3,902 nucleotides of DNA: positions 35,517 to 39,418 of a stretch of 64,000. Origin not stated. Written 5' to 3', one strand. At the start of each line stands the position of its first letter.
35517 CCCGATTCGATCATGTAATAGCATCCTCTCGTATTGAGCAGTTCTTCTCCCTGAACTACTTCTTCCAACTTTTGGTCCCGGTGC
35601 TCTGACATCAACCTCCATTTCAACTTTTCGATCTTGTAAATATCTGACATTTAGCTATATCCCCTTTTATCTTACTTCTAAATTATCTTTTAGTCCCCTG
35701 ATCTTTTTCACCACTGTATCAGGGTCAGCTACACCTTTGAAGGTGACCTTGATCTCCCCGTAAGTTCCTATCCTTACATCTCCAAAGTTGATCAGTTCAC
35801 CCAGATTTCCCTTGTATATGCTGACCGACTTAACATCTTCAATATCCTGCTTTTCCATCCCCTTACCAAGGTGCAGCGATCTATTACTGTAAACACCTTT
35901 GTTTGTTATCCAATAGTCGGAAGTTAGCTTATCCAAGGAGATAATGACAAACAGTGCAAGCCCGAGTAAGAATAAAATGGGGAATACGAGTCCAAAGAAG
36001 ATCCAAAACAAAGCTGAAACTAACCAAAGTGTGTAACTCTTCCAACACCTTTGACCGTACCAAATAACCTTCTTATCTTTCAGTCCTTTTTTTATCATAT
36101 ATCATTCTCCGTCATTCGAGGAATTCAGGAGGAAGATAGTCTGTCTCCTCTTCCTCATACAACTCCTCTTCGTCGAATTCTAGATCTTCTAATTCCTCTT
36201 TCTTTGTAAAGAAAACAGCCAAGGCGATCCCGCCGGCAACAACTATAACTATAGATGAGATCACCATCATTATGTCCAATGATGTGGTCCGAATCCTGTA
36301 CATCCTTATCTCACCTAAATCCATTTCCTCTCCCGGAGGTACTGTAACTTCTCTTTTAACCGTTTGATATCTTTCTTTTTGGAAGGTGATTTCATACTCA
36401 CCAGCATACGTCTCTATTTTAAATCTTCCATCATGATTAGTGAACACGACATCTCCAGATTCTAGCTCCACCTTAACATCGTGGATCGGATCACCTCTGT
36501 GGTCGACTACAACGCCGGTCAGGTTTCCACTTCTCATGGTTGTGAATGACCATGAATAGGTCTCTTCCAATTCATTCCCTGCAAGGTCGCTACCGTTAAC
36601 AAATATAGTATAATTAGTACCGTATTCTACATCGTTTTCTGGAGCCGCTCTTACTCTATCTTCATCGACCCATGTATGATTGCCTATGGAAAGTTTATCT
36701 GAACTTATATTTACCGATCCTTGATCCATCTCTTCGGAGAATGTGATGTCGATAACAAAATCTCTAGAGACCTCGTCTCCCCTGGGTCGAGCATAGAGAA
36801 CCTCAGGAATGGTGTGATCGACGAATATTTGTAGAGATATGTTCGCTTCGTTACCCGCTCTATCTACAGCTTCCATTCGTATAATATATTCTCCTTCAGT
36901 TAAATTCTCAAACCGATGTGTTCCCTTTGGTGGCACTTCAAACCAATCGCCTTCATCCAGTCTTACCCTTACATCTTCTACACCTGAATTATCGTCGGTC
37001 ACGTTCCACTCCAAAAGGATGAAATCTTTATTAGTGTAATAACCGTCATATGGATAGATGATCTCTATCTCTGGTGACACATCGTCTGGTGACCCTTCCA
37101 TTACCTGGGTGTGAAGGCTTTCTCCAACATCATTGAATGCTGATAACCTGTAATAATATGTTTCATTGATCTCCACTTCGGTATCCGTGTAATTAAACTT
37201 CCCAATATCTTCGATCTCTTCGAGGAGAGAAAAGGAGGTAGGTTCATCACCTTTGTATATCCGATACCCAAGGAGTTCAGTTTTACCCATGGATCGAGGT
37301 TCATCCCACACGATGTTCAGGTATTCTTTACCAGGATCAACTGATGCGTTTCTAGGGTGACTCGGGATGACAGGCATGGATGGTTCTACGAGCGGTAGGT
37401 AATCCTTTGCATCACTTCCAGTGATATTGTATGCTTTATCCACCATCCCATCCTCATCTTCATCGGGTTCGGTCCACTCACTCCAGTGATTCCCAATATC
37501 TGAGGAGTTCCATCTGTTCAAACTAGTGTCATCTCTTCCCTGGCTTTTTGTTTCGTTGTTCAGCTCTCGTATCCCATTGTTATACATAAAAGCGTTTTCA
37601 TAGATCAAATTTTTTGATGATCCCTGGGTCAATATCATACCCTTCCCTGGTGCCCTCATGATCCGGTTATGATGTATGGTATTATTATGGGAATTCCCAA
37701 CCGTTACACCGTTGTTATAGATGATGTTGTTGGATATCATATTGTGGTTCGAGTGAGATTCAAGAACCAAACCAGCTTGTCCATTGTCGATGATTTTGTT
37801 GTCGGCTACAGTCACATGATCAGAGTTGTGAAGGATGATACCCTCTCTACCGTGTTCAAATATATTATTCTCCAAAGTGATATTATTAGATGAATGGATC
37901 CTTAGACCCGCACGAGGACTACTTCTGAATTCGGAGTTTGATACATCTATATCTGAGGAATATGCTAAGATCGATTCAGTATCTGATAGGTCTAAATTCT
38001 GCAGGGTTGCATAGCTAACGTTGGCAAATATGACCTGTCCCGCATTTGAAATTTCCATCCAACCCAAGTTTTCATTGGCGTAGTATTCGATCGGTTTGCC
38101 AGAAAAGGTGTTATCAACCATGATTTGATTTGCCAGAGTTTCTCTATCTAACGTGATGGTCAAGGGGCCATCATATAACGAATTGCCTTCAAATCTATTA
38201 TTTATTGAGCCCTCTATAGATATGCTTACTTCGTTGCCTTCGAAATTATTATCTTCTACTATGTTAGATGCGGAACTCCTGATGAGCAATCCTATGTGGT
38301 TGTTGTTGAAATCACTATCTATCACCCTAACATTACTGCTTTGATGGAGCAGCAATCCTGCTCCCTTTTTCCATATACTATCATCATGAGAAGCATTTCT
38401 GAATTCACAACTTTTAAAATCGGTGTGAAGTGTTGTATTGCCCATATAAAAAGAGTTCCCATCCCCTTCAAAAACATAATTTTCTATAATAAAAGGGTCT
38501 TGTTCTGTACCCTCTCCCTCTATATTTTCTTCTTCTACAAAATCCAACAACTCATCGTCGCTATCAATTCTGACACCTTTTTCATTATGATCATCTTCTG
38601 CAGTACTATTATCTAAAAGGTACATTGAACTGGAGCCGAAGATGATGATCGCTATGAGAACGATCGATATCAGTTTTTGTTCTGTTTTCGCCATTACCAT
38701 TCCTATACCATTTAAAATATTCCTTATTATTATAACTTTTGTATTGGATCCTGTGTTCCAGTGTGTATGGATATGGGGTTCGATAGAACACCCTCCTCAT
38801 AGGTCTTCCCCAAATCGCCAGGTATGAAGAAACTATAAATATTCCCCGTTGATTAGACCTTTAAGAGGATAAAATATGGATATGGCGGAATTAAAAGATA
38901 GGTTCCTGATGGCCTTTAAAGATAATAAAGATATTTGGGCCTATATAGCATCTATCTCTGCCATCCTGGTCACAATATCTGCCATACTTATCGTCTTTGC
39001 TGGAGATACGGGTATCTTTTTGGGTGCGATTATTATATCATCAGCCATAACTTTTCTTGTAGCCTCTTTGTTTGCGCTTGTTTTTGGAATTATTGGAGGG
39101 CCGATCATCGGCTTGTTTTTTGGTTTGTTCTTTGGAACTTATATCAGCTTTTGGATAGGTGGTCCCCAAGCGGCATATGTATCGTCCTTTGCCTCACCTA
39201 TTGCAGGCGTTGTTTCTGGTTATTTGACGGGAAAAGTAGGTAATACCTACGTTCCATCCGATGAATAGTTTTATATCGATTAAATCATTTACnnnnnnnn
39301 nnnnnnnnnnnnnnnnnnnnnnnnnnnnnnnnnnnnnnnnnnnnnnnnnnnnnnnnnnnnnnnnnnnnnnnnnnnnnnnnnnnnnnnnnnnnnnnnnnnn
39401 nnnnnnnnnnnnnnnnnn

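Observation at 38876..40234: Divergent FtsZ-like GTPase with degenerate tubulin signature, paired with a small Gly-rich membrane protein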

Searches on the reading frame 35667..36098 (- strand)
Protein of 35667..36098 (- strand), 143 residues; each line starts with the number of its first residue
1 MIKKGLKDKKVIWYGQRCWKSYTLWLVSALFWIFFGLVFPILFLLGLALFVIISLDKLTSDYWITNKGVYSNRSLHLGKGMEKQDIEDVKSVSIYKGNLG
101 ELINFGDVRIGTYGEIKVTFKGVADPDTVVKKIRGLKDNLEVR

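Call 3: search_protein_families(library=pfam, proteins=[window:35667-36098:-], max_evalue=0.01)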
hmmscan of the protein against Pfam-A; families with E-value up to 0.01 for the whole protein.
window:35667-36098:- (143 aa): 1 family
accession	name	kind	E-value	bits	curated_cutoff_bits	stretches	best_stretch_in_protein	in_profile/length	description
PF24456.1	RHD_RETREG1-3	-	0.0027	17.7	27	1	16-67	17-69/184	RETREG1-3/ARL6IP-like, N-terminal reticulon-homology domain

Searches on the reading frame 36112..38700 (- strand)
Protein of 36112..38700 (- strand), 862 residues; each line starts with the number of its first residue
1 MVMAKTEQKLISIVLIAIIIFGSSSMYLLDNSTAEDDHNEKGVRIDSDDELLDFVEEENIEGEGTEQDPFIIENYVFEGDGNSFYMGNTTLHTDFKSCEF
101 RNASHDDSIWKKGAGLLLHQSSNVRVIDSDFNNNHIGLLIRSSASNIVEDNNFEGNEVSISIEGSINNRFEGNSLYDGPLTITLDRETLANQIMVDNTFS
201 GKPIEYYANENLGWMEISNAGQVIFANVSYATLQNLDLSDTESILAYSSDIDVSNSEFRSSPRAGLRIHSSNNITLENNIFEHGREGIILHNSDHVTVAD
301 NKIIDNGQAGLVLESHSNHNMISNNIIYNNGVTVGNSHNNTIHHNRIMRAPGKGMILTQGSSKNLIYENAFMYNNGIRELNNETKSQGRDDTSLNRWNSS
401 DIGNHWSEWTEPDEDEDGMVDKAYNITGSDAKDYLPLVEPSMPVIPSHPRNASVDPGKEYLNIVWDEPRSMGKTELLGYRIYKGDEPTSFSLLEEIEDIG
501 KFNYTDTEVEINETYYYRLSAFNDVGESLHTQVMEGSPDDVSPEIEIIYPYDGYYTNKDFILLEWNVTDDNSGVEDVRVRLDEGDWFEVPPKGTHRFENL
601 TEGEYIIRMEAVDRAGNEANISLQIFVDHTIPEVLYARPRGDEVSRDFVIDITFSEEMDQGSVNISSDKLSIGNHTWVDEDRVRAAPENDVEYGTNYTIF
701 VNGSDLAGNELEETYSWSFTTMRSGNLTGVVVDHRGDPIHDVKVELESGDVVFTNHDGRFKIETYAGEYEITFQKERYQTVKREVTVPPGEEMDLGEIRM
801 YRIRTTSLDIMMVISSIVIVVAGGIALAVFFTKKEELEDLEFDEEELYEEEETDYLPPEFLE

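Call 3: search_protein_families(library=pfam, proteins=[window:36112-38700:-], max_evalue=0.01)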
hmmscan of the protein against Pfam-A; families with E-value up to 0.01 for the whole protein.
window:36112-38700:- (862 aa): 13 families
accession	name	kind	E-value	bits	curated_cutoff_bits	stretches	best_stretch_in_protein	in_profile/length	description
PF13229.12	Beta_helix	-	3.7e-31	108.3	25.9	2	223-371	3-158/158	Right handed beta helix region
PF05048.19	NosD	-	2.2e-30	106.1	23.6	2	223-408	19-209/212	Periplasmic copper-binding protein (NosD)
PF13620.12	CarboxypepD_reg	-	8.1e-13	49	32.3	1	727-798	2-79/82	Carboxypeptidase regulatory-like domain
PF13205.12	Big_5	-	2.8e-09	38.1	23.6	1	628-721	1-105/105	Bacterial Ig-like domain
PF13715.12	CarbopepD_reg_2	-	3.7e-07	30.5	32.2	1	727-794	1-71/88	CarboxypepD_reg-like domain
PF19077.6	Big_13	-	1.3e-06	29.3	27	1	569-628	35-101/102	Bacterial Ig-like domain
PF09136.16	Glucodextran_B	-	2.2e-05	24.7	27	1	543-628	1-82/83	Glucodextranase, domain B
PF25020.1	TTR_TEN1-4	-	0.00021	21.6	27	1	723-799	5-85/86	Teneurin TTR-like domain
PF17210.9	SdrD_B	-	0.00023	21.8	29.7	0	570-611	20-66/112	SdrD B-like domain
PF15976.11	CooC_C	-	0.00037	20.9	29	1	722-777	14-68/93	CS1-pili formation C-terminal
PF13754.12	Big_3_4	-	0.00053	20.3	27.3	1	579-628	16-59/106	Domain of unknown function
PF07495.19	Y_Y_Y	-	0.004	17.4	26.6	0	584-625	19-62/65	Y_Y_Y domain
PF07883.17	Cupin_2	-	0.0049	17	27.2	0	574-603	33-62/70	Cupin domain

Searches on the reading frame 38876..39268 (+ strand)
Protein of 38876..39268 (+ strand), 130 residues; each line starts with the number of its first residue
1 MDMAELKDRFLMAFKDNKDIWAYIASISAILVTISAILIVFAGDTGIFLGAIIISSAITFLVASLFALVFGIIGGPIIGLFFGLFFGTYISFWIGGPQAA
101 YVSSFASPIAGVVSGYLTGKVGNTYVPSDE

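Call 3: search_protein_families(library=pfam, proteins=[window:38876-39268:+], max_evalue=0.01)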
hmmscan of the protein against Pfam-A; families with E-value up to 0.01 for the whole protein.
window:38876-39268:+ (130 aa): 0 families

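Call 4: search_protein_families(library=ncbifam, proteins=[window:38876-39268:+], max_evalue=1)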
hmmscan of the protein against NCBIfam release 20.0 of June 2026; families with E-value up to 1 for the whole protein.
window:38876-39268:+ (130 aa): 1 family
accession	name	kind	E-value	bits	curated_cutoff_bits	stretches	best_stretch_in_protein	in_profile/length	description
NF052423.1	lpg1689_fam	equivalog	0.069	12.6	150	1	22-69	114-157/184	lpg1689 family Dot/Icm T4SS effector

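Call 60: search_protein_families(library=pfam, alignment_id=A4, max_evalue=1)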
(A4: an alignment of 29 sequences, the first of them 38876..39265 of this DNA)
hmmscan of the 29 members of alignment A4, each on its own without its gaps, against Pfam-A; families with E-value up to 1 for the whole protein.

A. member 1, window:38876-39265:+ (130 aa): 3 families
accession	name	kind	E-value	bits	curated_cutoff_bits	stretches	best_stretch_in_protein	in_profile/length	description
PF19589.4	DUF6095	-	0.15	12.8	23.8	1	12-43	31-62/73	Family of unknown function (DUF6095)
PF07694.17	5TM-5TMR_LYT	-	0.18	11.8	24.6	1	27-121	27-103/169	5TMR of 5TMR-LYT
PF19609.4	DUF6114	-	0.31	12.2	27.9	1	25-93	37-105/106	Family of unknown function (DUF6114)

B. families by the number of members that match (of 29 scanned): 48 families (the first 25 are shown)
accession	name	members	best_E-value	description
PF13488.11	Gly-zipper_Omp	4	4.1e-05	Glycine zipper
PF19180.5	DUF5862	3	0.0019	Family of unknown function (DUF5862)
PF12822.12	ECF_trnsprt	3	0.016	ECF transporter, substrate-specific component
PF11168.14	DUF2955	2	0.00075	Protein of unknown function (DUF2955)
PF04246.17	RseC_MucC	2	0.0037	Positive regulator of sigma(E), RseC/MucC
PF07907.16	YibE_F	2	0.0038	YibE/F-like protein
PF07758.16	DUF1614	2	0.0041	Protein of unknown function (DUF1614)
PF12670.12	DUF3792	2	0.021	Protein of unknown function (DUF3792)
PF05433.20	Rick_17kDa_Anti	2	0.027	Glycine zipper 2TM domain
PF01940.21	DUF92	2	0.039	Integral membrane protein DUF92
PF20040.4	DUF6442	2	0.044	Family of unknown function (DUF6442)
PF04306.18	DUF456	2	0.086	Protein of unknown function (DUF456)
PF03176.21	MMPL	2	0.31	MMPL family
PF18159.6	S_4TM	1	0.0019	SMODS-associating 4TM effector domain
PF05631.20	MFS_5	1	0.0034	Sugar-tranasporters, 12 TM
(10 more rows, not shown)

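Call 66: predict_structure(protein=window:38876-39265:+)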
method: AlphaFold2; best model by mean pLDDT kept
length: 130 residues; sequences in the alignment: 1
mean_pLDDT: 62.1   pTM: 0.39
mean pLDDT of the five models: 62.1, 61.8, 61.2, 60.7, 58.1
residues with pLDDT >= 90: 0; 70-90: 12; 50-70: 116; < 50: 2
segments of 3 or more residues with pLDDT < 50: none
pLDDT, mean of each block of 10 residues (from residue 1): 71 65 61 58 58 66 69 66 65 59 54 64 52
secondary structure, 60 per line:
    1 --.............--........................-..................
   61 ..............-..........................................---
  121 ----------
elements in order: H3-15 H18-41 H43-74 H76-117

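Call 78: search_protein_families(library=padloc, proteins=[window:38876-39265:+], max_evalue=0.01)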
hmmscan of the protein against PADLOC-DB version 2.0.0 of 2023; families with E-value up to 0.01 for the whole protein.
window:38876-39265:+ (130 aa): 0 families

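Call 79: search_protein_families(library=phrogs, proteins=[window:38876-39265:+], max_evalue=0.01)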
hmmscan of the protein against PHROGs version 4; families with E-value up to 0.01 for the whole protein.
window:38876-39265:+ (130 aa): 0 families
